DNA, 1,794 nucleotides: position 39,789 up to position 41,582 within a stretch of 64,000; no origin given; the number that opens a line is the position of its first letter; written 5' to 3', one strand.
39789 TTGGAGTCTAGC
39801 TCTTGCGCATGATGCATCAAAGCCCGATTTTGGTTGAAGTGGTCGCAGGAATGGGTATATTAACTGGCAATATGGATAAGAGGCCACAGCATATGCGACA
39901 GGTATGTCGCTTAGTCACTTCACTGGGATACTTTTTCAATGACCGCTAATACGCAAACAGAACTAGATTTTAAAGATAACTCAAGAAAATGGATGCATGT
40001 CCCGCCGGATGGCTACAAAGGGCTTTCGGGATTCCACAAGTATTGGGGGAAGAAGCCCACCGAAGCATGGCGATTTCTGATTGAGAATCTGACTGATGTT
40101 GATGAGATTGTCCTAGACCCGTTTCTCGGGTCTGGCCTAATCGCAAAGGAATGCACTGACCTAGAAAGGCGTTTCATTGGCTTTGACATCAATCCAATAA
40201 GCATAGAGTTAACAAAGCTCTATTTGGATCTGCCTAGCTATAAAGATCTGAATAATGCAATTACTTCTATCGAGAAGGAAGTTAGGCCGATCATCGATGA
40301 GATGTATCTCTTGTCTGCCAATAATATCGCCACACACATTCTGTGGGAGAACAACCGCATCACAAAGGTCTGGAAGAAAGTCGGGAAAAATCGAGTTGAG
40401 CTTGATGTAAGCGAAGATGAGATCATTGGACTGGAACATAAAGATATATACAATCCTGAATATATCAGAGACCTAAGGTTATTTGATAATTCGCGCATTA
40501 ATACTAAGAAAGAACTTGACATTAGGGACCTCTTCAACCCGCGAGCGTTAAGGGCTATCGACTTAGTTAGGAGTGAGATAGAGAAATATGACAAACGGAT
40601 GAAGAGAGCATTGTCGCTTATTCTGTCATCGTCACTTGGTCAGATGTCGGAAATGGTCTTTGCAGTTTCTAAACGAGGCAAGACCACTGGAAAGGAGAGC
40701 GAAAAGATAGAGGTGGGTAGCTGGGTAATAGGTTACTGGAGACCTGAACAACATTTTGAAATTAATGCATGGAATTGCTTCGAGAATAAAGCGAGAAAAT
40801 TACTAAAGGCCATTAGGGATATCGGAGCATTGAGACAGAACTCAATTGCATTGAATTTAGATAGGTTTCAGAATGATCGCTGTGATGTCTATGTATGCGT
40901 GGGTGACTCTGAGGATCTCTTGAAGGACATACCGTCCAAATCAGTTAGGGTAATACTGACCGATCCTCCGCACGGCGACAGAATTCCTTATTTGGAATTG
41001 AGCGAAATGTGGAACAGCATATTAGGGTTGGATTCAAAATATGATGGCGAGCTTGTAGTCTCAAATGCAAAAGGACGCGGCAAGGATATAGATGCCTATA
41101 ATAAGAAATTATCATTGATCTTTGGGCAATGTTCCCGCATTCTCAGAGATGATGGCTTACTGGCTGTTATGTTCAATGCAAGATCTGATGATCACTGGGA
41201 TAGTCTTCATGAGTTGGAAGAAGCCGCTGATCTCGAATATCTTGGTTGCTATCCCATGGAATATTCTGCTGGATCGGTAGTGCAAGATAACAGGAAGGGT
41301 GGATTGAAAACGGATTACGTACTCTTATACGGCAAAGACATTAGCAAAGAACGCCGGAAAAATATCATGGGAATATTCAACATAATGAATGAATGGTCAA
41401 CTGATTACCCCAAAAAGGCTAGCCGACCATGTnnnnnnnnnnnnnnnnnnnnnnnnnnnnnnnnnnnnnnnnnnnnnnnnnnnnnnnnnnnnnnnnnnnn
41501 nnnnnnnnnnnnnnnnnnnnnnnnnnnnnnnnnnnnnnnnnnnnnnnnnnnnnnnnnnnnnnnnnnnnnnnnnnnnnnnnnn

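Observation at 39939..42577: Restriction-modification pair that looks like a stranded integron cassette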

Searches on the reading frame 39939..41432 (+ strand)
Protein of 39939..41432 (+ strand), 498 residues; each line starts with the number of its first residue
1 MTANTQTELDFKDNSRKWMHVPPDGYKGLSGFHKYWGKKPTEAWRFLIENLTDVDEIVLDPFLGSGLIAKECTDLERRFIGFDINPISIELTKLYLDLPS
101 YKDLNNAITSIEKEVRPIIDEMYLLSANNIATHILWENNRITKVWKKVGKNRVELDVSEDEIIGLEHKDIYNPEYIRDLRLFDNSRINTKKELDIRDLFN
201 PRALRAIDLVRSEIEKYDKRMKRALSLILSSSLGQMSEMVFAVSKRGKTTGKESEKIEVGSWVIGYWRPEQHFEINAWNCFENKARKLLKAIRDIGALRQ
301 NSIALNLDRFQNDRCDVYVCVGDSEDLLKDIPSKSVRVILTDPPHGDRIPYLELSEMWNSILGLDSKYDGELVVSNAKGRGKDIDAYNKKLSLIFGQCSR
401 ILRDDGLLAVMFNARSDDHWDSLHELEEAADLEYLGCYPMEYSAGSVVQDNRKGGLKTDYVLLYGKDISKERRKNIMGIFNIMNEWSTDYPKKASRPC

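Call 4: search_protein_families(library=pfam, proteins=[window:39939-41432:+], max_evalue=0.01)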
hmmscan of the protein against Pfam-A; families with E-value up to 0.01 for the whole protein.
window:39939-41432:+ (498 aa): 2 families
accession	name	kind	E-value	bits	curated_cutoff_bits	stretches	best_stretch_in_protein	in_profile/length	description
PF01555.25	N6_N4_Mtase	-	1.9e-16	61.1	26.7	1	33-91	160-218/221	DNA methylase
PF02086.21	MethyltransfD12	-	0.00043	20.5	22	1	48-111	13-76/253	D12 class N6 adenine-specific DNA methyltransferase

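Call 5: search_protein_families(library=ncbifam, proteins=[window:39939-41432:+], max_evalue=0.01)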
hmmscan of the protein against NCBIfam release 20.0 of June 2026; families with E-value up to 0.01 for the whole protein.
window:39939-41432:+ (498 aa): 6 families
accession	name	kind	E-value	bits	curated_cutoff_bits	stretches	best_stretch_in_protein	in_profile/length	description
NF010253.0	PRK13699.1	subfamily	5.3e-09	36.1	244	1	30-84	139-193/226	DNA methyltransferase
NF008572.0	PRK11524.1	equivalog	6.2e-09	35.4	292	1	34-89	194-249/294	adenine-specific DNA-methyltransferase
NF050803.1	DnaMtaseCcrMCaul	equivalog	2.2e-08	33.4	830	1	38-114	189-265/350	adenine-specific DNA-methyltransferase CcrM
NF042963.1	DUF1156_antiphage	equivalog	1.3e-06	26.8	1000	1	197-431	465-672/960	anti-phage-associated DUF1156 domain-containing protein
NF011529.0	PRK14968.1-3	equivalog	0.00022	20.7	162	1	39-98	18-78/198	putative methyltransferase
TIGR01177.1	TIGR01177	hypoth_equivalog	0.00023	20.6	316.55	0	50-86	176-214/330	TIGR01177 family methyltransferase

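Call 30: search_protein_families(library=padloc, proteins=[window:39939-41432:+], max_evalue=0.1)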
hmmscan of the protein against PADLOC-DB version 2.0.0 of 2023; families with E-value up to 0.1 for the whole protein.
window:39939-41432:+ (498 aa): 62 families (the best 25 are shown)
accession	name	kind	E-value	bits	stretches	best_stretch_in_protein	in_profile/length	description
PDLC03319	MTase_II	-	3.1e-43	146.3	1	33-474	2-429/503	Type II methyltransferase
PDLC03367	MTase_II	-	3.7e-32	109.4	2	178-426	206-436/633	Type II methyltransferase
PDLC03312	MTase_II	-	2.8e-19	66.4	2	243-433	454-627/1344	Type II methyltransferase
PDLC02541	PglX|PglXI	-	1.6e-15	54.3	1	147-430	327-586/919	PglXI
PDLC03387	MTase_II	-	3.4e-15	54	2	37-93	216-272/289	Type II methyltransferase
PDLC03353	MTase_II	-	7.3e-14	49.9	2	40-96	194-250/260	Type II methyltransferase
PDLC03299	MTase_II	-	8.2e-14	49.8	2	38-113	199-274/296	Type II methyltransferase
PDLC03371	MTase_II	-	1.1e-13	49.3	2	37-92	193-248/260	Type II methyltransferase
PDLC03265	MTase_II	-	1.5e-11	42.3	2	18-94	255-326/333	Type II methyltransferase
PDLC03239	MTase_II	-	1.7e-11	41.5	2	31-123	67-161/442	Type II methyltransferase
PDLC03325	MTase_II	-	4e-11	40.3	1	45-115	82-152/426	Type II methyltransferase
PDLC03241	MTase_II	-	3.1e-10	37.6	1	38-87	375-424/447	Type II methyltransferase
PDLC03228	MTase_II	-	4.7e-10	37.7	1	30-88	139-197/227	Type II methyltransferase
PDLC03350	MTase_II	-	6e-10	37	1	40-89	239-288/312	Type II methyltransferase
PDLC03216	MTase_II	-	1.4e-09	35.4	2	37-126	196-285/364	Type II methyltransferase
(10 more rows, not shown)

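Call 88: search_solved_structures(query=window:39939-41432:+, max_evalue=0.01)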
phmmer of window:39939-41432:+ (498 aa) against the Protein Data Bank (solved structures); distinct sequences matched with E-value up to 0.01: 8.
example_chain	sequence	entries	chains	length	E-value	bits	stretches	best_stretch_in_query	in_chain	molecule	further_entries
5hek_A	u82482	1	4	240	3.4e-05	25.9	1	38-90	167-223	Adenine specific DNA methyltransferase (DpnA)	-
5hfj_A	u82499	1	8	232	3.6e-05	25.7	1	38-86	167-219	Adenine specific DNA methyltransferase (DpnA)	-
8s9n_A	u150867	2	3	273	7e-05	24.8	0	47-85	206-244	DNA cytosine-N4 methyltransferase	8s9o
8s9m_A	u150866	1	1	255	0.0004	22.3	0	47-85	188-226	DNA cytosine-N4 methyltransferase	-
1boo_A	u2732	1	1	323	0.003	19.4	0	31-90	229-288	PROTEIN (N-4 CYTOSINE-SPECIFIC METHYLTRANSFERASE PVU II)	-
9c3u_A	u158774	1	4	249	0.0057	18.5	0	55-86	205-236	Methyltransferase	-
6pbd_A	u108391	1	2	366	0.0085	17.9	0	26-87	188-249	Modification methylase CcrMI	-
8urk_A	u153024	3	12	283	0.0088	17.9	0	55-86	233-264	Methyltransferase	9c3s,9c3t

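Call 99: search_protein_families(library=phrogs, proteins=[window:39939-41432:+], max_evalue=0.01)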
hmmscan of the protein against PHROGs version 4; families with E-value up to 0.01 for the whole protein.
window:39939-41432:+ (498 aa): 11 families
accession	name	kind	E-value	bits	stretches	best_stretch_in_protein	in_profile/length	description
phrog_10183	-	other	3e-21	76.4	2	196-468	382-669/889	DNA methyltransferase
phrog_67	-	other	5.1e-21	76.4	2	39-93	286-340/743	DNA methyltransferase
phrog_3008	-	other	6.1e-09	36.5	1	39-93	154-208/244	DNA methyltransferase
phrog_18146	-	other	2.6e-08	34.2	1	27-131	41-144/452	DNA methyltransferase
phrog_18293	-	other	4.6e-07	30.8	1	38-84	49-95/119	methyltransferase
phrog_6025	-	other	3.3e-06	27.8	1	317-346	12-41/192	DNA methyltransferase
phrog_498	-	other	2.7e-05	23.9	1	39-86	363-410/633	DNA methyltransferase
phrog_8769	-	other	0.00019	22.2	1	45-83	2-40/71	methyltransferase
phrog_6952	-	other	0.00034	21.5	1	34-85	113-164/181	DNA methyltransferase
phrog_23148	-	unknown function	0.0033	18.5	1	17-85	67-135/165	-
phrog_23085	-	unknown function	0.0046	17.6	0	38-97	47-107/138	-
